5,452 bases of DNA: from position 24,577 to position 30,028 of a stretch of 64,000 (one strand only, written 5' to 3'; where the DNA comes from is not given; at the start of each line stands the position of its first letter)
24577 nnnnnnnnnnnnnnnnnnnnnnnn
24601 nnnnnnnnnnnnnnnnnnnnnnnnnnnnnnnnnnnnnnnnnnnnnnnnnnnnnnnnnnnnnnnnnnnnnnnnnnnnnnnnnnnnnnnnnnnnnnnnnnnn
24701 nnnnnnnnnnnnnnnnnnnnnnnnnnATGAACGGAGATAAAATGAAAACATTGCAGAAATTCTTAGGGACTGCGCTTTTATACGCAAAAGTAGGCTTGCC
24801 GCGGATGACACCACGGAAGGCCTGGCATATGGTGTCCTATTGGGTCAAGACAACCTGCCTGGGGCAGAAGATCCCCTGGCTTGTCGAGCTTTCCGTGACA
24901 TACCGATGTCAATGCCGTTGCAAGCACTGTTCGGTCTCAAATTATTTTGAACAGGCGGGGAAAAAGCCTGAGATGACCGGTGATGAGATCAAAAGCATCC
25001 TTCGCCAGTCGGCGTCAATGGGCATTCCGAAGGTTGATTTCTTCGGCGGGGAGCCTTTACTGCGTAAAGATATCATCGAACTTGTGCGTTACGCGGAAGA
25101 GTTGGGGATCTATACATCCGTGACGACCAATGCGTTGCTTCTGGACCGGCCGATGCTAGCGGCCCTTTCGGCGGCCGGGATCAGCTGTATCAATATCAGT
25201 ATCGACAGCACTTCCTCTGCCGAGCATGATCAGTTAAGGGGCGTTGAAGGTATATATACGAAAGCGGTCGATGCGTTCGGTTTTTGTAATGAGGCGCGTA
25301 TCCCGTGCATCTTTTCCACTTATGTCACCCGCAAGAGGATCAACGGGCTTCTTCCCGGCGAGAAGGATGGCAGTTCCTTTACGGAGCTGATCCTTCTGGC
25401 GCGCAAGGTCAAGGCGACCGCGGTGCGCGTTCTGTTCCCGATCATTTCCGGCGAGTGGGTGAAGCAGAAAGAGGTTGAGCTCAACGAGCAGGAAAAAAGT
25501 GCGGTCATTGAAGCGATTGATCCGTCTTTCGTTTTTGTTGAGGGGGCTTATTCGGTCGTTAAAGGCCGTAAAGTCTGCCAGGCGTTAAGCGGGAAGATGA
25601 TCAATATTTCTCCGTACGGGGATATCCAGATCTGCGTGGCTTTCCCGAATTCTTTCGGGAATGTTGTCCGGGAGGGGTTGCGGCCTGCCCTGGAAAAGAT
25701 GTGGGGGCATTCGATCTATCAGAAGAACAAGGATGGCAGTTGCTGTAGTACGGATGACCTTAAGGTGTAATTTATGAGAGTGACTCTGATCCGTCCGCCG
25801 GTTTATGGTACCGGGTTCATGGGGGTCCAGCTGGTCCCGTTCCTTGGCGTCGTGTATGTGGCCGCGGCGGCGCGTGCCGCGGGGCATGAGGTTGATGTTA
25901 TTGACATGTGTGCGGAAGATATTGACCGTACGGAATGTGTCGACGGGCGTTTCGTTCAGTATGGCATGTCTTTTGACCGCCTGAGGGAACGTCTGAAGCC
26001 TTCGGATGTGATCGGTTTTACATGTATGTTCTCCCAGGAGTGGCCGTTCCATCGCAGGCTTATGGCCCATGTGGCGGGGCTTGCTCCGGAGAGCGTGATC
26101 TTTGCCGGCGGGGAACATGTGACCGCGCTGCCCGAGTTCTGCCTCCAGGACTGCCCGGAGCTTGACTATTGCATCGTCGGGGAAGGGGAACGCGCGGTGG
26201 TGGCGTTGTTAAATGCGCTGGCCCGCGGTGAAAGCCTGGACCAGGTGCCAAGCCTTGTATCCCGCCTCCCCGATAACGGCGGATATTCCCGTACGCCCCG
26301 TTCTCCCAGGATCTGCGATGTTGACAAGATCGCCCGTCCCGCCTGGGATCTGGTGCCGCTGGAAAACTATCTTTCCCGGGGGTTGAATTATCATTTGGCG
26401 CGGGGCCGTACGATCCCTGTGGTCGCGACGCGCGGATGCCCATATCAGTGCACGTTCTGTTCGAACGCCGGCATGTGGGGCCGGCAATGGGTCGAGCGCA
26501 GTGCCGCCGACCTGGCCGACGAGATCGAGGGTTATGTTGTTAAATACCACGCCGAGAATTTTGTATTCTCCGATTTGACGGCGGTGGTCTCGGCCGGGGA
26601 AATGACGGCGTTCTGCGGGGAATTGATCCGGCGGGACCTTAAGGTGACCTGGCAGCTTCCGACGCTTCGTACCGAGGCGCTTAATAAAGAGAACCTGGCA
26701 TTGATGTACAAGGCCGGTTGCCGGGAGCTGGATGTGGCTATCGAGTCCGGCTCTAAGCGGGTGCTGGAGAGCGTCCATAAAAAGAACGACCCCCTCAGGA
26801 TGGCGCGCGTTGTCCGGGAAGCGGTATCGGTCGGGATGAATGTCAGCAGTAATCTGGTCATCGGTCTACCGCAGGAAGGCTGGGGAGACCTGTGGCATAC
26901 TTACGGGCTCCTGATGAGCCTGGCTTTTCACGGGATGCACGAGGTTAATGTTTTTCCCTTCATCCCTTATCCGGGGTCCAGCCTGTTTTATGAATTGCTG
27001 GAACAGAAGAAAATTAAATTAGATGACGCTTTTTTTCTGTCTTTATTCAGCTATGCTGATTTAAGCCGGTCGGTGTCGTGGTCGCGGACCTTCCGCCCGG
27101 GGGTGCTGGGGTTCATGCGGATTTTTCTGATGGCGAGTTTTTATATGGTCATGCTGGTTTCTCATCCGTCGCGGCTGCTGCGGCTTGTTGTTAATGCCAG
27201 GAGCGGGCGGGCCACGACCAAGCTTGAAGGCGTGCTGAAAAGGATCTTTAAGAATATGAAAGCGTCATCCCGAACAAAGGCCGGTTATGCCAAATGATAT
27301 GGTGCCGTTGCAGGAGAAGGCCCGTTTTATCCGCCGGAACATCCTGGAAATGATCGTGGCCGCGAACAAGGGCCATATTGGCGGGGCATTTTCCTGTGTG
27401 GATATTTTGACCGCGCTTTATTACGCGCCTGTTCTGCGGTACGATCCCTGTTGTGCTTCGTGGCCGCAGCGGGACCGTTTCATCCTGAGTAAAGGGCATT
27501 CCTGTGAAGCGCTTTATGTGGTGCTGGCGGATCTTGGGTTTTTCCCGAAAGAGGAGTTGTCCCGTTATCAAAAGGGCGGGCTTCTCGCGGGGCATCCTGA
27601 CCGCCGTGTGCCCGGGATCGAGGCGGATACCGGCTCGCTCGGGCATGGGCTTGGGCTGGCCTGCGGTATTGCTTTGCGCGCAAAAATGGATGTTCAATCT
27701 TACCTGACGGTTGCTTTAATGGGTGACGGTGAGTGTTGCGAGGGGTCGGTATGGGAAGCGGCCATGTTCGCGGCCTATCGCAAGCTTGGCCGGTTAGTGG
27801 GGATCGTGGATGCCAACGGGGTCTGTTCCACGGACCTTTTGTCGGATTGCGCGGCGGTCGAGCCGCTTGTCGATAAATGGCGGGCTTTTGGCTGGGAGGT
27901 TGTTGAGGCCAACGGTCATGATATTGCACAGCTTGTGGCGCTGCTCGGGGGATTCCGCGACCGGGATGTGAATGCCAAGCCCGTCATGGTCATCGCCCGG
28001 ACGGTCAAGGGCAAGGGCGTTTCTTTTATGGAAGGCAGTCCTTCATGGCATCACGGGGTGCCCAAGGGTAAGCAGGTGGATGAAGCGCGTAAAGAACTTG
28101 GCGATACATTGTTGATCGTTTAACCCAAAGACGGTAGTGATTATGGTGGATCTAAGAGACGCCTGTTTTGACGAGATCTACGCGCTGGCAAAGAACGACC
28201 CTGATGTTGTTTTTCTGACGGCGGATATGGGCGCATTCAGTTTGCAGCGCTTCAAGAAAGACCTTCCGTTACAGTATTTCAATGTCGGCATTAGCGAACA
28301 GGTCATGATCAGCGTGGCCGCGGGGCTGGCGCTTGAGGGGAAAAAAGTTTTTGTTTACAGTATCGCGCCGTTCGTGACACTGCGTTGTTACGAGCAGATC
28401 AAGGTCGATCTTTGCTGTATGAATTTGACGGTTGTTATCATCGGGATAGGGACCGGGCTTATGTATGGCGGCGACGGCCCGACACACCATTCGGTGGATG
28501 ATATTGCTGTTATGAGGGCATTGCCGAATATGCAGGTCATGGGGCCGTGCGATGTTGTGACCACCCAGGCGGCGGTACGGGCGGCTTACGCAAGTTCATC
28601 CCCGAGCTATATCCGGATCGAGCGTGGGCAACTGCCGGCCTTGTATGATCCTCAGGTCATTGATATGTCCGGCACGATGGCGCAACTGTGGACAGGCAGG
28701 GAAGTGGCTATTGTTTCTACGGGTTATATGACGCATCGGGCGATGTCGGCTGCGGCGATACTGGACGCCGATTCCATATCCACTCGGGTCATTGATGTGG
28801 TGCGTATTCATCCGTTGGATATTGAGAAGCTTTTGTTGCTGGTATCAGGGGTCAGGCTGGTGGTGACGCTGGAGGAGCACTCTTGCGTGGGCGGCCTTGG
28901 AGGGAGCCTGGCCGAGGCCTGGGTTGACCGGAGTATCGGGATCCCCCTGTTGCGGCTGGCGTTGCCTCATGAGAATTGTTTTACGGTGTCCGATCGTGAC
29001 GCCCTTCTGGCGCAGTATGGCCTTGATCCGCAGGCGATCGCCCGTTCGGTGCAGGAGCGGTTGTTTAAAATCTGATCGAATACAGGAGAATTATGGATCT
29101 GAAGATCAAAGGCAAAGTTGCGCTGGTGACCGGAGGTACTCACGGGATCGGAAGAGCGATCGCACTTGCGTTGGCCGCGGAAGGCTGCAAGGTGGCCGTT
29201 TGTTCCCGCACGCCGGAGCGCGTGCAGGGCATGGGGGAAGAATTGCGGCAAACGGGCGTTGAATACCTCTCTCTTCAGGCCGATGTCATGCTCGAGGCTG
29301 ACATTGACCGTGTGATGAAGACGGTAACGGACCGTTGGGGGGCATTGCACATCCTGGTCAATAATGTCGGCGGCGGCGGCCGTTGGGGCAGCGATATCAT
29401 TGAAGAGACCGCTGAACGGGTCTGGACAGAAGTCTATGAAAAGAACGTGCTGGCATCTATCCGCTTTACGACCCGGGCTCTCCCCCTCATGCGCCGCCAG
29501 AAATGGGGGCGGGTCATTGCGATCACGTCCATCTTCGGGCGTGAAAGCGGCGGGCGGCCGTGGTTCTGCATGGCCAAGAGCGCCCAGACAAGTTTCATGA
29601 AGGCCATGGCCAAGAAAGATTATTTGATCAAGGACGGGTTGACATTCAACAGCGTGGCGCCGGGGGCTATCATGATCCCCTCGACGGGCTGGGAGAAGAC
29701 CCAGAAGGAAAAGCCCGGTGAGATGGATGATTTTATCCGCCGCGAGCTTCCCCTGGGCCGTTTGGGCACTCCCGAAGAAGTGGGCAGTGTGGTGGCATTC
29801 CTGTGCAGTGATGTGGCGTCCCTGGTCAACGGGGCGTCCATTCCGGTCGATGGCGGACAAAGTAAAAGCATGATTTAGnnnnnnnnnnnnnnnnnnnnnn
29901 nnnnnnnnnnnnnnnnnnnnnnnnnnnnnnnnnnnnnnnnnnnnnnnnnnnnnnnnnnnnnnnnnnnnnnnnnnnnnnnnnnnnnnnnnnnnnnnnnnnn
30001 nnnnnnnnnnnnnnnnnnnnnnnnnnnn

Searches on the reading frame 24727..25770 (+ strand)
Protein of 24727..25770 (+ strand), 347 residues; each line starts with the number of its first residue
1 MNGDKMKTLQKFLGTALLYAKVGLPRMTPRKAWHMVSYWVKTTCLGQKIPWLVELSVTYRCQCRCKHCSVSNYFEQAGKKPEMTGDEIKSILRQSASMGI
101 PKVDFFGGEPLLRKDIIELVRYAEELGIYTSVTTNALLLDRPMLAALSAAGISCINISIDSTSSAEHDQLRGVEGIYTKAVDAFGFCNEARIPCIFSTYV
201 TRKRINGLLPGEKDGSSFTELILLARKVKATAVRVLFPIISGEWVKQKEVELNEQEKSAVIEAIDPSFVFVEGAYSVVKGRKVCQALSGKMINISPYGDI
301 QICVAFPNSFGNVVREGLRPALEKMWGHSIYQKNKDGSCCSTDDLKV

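Call 21: search_protein_families(library=pfam, proteins=[window:24727-25770:+], max_evalue=0.0001)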
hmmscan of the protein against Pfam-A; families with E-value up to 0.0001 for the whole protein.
window:24727-25770:+ (347 aa): 2 families
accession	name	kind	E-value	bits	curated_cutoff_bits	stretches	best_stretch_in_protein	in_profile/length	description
PF04055.27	Radical_SAM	-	3.2e-21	76.7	29.5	1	56-198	2-147/166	Radical SAM superfamily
PF13353.11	Fer4_12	-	4.1e-06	27.6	22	1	60-162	14-116/137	4Fe-4S single cluster domain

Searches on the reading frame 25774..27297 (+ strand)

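Call 21: search_protein_families(library=pfam, proteins=[window:25774-27297:+], max_evalue=0.0001)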
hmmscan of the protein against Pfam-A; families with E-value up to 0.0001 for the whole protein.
window:25774-27297:+ (507 aa): 2 families
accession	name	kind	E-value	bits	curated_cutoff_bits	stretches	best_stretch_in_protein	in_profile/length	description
PF02310.24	B12-binding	-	3.6e-20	72.4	32.1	1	22-145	13-120/121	B12 binding domain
PF04055.27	Radical_SAM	-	5.5e-16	59.6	29.5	1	217-379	2-165/166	Radical SAM superfamily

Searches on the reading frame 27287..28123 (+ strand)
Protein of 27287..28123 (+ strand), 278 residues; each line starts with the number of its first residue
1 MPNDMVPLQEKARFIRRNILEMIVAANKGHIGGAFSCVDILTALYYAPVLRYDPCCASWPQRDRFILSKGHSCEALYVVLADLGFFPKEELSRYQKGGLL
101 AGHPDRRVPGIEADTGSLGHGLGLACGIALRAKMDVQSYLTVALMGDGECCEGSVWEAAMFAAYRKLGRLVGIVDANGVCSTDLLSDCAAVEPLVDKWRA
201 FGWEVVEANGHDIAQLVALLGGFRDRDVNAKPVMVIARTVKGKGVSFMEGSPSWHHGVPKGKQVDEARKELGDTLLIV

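Call 21: search_protein_families(library=pfam, proteins=[window:27287-28123:+], max_evalue=0.0001)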
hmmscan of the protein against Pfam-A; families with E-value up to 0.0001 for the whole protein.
window:27287-28123:+ (278 aa): 4 families
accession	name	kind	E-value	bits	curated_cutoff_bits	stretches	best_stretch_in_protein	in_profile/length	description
PF00456.26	Transketolase_N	-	4e-40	138.3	22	1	12-272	6-276/334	Transketolase, thiamine diphosphate binding domain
PF00676.26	E1_dh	-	7.4e-08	32.1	22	1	114-222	99-206/300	Dehydrogenase E1 component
PF09364.15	XFP_N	-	1.7e-07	30.8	23.7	1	97-216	121-240/364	XFP N-terminal domain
PF13292.11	DXP_synthase_N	-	3.1e-07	30.4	21.2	1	8-177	18-171/274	1-deoxy-D-xylulose-5-phosphate synthase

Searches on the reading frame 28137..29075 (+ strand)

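Call 21: search_protein_families(library=pfam, proteins=[window:28137-29075:+], max_evalue=0.0001)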
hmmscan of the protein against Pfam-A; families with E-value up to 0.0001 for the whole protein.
window:28137-29075:+ (312 aa): 2 families
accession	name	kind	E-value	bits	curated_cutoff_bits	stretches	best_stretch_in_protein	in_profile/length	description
PF02779.29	Transket_pyr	-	1.2e-36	126.4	27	1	4-167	3-173/174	Transketolase, pyrimidine binding domain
PF02780.25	Transketolase_C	-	1.2e-21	77.4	25.9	1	186-301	8-124/124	Transketolase, C-terminal domain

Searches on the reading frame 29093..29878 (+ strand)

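Call 21: search_protein_families(library=pfam, proteins=[window:29093-29878:+], max_evalue=0.0001)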
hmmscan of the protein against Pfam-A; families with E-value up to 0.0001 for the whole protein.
window:29093-29878:+ (261 aa): 4 families
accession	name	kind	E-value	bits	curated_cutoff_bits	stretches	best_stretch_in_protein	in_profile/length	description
PF13561.12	adh_short_C2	-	4.7e-47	161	27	1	17-256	6-235/236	Enoyl-(Acyl carrier protein) reductase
PF00106.31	adh_short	-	3e-41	141.5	26.6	1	8-194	1-183/195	short chain dehydrogenase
PF08659.16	KR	-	1e-07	32.5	22.6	1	10-119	3-113/180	KR domain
PF13460.12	NAD_binding_10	-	2.2e-05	24.9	27.2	1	14-209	1-163/184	NAD(P)H-binding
